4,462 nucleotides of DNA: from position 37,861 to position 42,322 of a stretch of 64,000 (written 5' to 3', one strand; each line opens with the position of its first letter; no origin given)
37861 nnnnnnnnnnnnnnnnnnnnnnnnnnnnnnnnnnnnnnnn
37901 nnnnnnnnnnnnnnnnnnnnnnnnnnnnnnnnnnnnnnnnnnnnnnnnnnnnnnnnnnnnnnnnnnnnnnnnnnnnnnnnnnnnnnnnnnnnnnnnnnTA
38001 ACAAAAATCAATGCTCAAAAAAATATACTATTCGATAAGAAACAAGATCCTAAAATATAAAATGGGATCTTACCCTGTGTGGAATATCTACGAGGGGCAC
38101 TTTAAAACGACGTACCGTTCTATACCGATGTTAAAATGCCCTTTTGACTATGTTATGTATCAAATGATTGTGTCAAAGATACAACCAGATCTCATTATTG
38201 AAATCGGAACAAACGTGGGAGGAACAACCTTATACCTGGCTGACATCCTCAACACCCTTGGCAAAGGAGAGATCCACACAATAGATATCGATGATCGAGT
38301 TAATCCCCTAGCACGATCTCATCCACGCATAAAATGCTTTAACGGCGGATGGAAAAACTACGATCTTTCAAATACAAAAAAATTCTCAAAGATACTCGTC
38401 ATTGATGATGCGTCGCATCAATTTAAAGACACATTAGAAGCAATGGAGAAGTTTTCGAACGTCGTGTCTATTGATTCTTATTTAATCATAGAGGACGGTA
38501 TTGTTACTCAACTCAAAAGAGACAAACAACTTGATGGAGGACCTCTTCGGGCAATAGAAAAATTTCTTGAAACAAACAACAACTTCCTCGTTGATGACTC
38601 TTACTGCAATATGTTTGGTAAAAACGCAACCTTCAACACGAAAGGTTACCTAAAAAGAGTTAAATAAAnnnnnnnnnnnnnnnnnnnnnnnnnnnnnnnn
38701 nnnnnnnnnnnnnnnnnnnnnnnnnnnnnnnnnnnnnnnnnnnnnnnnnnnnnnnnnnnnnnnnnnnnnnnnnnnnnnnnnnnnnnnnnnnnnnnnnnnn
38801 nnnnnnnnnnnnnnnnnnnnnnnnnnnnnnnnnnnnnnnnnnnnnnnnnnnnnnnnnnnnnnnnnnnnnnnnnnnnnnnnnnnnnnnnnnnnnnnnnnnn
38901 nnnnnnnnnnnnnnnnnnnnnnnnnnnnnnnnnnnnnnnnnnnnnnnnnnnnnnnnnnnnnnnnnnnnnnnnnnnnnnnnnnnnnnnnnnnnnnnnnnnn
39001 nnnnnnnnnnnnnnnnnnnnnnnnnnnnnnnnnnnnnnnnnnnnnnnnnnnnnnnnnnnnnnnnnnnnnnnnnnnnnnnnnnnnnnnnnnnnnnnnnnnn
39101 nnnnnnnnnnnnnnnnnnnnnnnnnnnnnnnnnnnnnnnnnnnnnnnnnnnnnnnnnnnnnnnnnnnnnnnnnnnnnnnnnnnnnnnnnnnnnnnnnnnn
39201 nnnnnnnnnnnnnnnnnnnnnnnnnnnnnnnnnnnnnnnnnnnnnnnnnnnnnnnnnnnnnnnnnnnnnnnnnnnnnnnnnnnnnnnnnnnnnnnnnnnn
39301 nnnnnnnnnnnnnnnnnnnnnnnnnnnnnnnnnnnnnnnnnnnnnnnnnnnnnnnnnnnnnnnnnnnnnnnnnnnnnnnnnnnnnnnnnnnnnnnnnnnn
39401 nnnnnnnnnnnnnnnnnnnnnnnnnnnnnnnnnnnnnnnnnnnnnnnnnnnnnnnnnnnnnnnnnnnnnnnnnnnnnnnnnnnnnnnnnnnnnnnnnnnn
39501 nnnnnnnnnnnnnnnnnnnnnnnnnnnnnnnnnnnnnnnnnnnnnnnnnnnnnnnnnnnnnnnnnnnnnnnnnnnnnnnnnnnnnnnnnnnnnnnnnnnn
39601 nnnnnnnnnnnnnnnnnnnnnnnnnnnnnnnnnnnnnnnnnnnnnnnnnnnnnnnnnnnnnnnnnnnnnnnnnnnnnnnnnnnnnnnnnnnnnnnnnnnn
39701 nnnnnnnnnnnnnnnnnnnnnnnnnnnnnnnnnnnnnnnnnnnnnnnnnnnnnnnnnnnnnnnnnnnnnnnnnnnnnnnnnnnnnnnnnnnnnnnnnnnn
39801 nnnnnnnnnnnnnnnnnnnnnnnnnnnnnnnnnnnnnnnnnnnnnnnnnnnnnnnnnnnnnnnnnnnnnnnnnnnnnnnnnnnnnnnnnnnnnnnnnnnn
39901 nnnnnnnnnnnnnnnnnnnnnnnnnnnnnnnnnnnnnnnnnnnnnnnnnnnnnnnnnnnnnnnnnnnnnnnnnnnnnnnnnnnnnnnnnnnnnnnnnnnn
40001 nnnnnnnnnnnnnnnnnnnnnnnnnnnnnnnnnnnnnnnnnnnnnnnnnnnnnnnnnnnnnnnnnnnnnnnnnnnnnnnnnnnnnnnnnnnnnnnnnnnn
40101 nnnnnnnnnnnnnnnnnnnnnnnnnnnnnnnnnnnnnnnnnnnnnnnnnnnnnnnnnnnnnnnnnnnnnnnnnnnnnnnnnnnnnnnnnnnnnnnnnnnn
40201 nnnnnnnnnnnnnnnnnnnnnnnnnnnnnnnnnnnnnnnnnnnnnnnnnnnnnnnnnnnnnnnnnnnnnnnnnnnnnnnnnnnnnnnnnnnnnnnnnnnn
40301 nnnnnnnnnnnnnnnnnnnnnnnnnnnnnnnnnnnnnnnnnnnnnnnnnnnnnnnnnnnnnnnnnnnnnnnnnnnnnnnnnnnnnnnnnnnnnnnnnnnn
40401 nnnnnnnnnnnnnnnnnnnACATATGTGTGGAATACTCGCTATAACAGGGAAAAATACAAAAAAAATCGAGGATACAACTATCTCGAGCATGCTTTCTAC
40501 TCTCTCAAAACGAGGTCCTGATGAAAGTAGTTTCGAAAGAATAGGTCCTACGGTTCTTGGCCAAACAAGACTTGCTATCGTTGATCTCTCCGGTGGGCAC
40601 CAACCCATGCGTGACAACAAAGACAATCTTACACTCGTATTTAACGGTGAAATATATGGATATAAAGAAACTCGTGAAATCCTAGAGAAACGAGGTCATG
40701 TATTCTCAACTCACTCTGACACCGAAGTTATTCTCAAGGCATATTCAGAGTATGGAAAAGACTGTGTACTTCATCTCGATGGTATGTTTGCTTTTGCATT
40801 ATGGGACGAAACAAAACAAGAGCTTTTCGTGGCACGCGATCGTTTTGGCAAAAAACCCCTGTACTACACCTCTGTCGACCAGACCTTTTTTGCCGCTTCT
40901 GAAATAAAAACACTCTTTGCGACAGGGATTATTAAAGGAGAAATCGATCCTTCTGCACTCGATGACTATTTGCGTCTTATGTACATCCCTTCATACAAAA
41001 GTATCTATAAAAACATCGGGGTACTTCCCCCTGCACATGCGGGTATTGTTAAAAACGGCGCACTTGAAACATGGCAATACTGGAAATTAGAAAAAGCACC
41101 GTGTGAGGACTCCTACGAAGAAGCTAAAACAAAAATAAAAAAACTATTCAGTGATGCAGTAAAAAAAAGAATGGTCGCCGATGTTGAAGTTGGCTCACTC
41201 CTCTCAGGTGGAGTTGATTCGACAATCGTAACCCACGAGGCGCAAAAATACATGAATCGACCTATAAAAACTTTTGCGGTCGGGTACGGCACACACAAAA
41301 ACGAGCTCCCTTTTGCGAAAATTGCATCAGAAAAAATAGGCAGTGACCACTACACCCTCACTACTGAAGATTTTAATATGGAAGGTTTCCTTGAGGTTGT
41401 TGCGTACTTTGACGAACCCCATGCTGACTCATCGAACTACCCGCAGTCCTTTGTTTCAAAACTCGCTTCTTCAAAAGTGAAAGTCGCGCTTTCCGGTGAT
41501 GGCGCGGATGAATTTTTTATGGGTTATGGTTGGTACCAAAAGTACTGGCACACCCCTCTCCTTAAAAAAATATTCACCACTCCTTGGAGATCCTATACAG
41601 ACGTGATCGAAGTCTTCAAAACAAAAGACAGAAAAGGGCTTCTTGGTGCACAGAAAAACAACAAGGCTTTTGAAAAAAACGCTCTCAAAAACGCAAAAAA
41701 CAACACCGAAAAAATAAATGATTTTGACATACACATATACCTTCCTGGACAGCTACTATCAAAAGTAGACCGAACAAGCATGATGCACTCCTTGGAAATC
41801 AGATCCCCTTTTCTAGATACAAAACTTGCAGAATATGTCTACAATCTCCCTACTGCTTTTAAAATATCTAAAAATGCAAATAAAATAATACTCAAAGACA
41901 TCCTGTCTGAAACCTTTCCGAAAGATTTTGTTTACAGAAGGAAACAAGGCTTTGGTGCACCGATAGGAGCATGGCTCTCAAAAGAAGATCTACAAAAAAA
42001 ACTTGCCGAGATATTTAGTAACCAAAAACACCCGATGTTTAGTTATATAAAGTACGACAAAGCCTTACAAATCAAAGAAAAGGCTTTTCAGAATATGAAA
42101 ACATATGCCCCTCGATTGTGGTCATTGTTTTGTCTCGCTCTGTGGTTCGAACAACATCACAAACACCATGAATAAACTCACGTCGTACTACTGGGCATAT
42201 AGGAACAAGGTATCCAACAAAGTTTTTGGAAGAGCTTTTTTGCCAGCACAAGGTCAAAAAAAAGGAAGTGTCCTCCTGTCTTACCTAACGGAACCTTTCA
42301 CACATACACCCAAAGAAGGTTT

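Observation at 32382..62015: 30-kb ABC-transporter-dependent glycan locus for a heavily methylated, L-sugar-rich surface polymer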

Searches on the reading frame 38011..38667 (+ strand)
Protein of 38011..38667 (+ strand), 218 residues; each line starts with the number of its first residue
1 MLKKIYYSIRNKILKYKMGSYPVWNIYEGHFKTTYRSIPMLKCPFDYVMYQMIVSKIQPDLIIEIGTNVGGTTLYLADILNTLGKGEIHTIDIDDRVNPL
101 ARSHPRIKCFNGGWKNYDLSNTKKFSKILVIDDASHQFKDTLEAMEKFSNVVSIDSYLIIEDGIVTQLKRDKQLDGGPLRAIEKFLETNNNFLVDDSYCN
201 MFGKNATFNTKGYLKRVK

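Call 3: search_protein_families(library=pfam, proteins=[window:38011-38664:+])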
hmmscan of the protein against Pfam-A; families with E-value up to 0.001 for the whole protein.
window:38011-38664:+ (218 aa): 2 families
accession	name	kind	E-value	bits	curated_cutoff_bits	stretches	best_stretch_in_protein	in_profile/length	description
PF04989.18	RMNT_CmcI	-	6.4e-32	111.4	23.2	1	32-217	6-206/206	Rhamnosyl O-methyltransferase/CmcI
PF13578.12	Methyltransf_24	-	8.6e-06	27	26.3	1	63-162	1-104/105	Methyltransferase domain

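Call 10: find_encoding_contigs(protein=window:38011-38667:+, flank=10000, max_places=6)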
Protein window:38011-38667:+ (218 aa): 1 contig read that carries it; 1 place shown.
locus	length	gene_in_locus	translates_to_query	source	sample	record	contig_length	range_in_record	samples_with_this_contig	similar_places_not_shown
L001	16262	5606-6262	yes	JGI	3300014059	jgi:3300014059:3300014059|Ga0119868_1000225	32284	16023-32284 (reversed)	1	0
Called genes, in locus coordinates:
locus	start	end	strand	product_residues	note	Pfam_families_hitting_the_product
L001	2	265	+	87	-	?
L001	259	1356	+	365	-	PF01370:Epimerase, PF02719:Polysacc_synt_2 (weak), PF04321:RmlD_sub_bind (weak), PF16363:GDP_Man_Dehyd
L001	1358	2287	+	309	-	PF01370:Epimerase, PF02719:Polysacc_synt_2 (faint), PF04321:RmlD_sub_bind, PF16363:GDP_Man_Dehyd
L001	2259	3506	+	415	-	PF01041:DegT_DnrJ_EryC1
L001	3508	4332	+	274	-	PF01061:ABC2_membrane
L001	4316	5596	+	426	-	PF00005:ABC_tran, PF14524:Wzt_C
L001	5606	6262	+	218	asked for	PF13578:Methyltransf_24 (faint), PF04989:RMNT_CmcI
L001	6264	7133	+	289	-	PF00535:Glycos_transf_2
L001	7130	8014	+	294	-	PF01531:Glyco_transf_11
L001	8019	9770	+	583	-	PF13522:GATase_6, PF13537:GATase_7, PF00733:Asn_synthase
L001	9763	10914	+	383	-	PF00534:Glycos_transf_1, PF13692:Glyco_trans_1_4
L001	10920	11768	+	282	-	PF00535:Glycos_transf_2, PF10111:Glyco_tranf_2_2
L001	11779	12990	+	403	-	PF13439:Glyco_transf_4 (weak), PF00534:Glycos_transf_1, PF13692:Glyco_trans_1_4, PF13524:Glyco_trans_1_2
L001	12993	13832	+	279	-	PF00535:Glycos_transf_2, PF10111:Glyco_tranf_2_2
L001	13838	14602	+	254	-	PF03269:DUF268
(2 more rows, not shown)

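Call 21: search_protein_families(library=ncbifam, proteins=[window:38011-38664:+], max_evalue=0.00001)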
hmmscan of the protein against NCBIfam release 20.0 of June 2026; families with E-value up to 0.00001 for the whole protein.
window:38011-38664:+ (218 aa): 1 family
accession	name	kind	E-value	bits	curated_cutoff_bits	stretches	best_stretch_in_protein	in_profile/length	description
NF045824.1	RhmsylMtase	equivalog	1.7e-20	73.4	400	1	30-216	32-225/226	rhamnosyl O-methyltransferase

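Call 55: search_solved_structures(query=window:38011-38664:+, max_evalue=0.001)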
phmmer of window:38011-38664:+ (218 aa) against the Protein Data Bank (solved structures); distinct sequences matched with E-value up to 0.001: 0.

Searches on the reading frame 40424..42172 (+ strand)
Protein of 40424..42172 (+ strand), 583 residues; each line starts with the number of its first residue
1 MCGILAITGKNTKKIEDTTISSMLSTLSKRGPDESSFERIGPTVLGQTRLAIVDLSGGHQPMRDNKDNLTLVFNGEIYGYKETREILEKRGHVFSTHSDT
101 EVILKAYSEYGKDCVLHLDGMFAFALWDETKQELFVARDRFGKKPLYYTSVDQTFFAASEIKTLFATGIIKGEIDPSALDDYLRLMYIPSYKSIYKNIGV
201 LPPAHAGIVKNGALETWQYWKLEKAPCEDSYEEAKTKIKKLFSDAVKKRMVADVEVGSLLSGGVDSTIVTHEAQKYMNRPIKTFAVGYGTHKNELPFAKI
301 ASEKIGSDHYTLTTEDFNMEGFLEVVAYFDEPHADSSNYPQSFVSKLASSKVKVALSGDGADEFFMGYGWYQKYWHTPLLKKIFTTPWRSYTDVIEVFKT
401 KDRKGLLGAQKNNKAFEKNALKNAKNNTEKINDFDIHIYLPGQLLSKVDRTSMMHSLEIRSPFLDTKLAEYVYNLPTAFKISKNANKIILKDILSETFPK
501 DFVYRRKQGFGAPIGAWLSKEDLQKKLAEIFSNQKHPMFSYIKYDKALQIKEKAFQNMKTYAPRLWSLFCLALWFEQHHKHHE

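Call 3: search_protein_families(library=pfam, proteins=[window:40424-42172:+])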
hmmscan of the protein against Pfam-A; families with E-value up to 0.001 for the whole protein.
window:40424-42172:+ (583 aa): 4 families
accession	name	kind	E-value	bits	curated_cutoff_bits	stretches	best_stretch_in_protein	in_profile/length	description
PF00733.27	Asn_synthase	-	3.4e-82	277.4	21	1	238-575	2-353/354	Asparagine synthase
PF13537.11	GATase_7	-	2e-46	157.4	25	1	48-165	2-122/123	Glutamine amidotransferase domain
PF13522.11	GATase_6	-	4.1e-41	140.5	27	1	43-160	12-130/130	Glutamine amidotransferase domain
PF12481.13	DUF3700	-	6.2e-05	23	27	1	110-152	120-163/228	Aluminium induced protein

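Call 21: search_protein_families(library=ncbifam, proteins=[window:40424-42172:+], max_evalue=0.00001)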
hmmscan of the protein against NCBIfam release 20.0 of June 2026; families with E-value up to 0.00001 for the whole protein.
window:40424-42172:+ (583 aa): 9 families
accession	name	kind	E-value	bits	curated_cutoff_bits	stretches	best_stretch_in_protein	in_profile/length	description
TIGR01536.1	asn_synth_AEB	equivalog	6.6e-143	477.4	267.1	1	2-510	1-517/517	asparagine synthase (glutamine-hydrolyzing)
TIGR03108.1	eps_aminotran_1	hypoth_equivalog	2.9e-136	455.7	816.9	2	1-376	1-382/628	XrtA/PEP-CTERM system amidotransferase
TIGR03104.1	trio_amidotrans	equivalog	1e-104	350.9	570.1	1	1-578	1-589/589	N-acetylglutaminylglutamine amidotransferase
NF006949.0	PRK09431.1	equivalog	8.6e-88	295.2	499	3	1-166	1-167/554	asparagine synthase B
NF033535.1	lass_lactam_cya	exception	2.2e-72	244.6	525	2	1-365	1-376/668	lasso peptide isopeptide bond-forming cyclase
NF033561.1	macrolact_Ik_Al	subfamily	7.7e-17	61.1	300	1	123-366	82-332/561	albusnodin/ikarugamycin family macrolactam cyclase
TIGR01135.1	glmS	equivalog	3.6e-10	39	418.05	1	61-166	86-199/607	glutamine--fructose-6-phosphate transaminase (isomerizing)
NF001484.0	PRK00331.1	subfamily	7.2e-10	37.9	381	1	60-165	86-199/601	isomerizing glutamine--fructose-6-phosphate transaminase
TIGR01134.1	purF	equivalog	6.6e-09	35.6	350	1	59-162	84-197/432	amidophosphoribosyltransferase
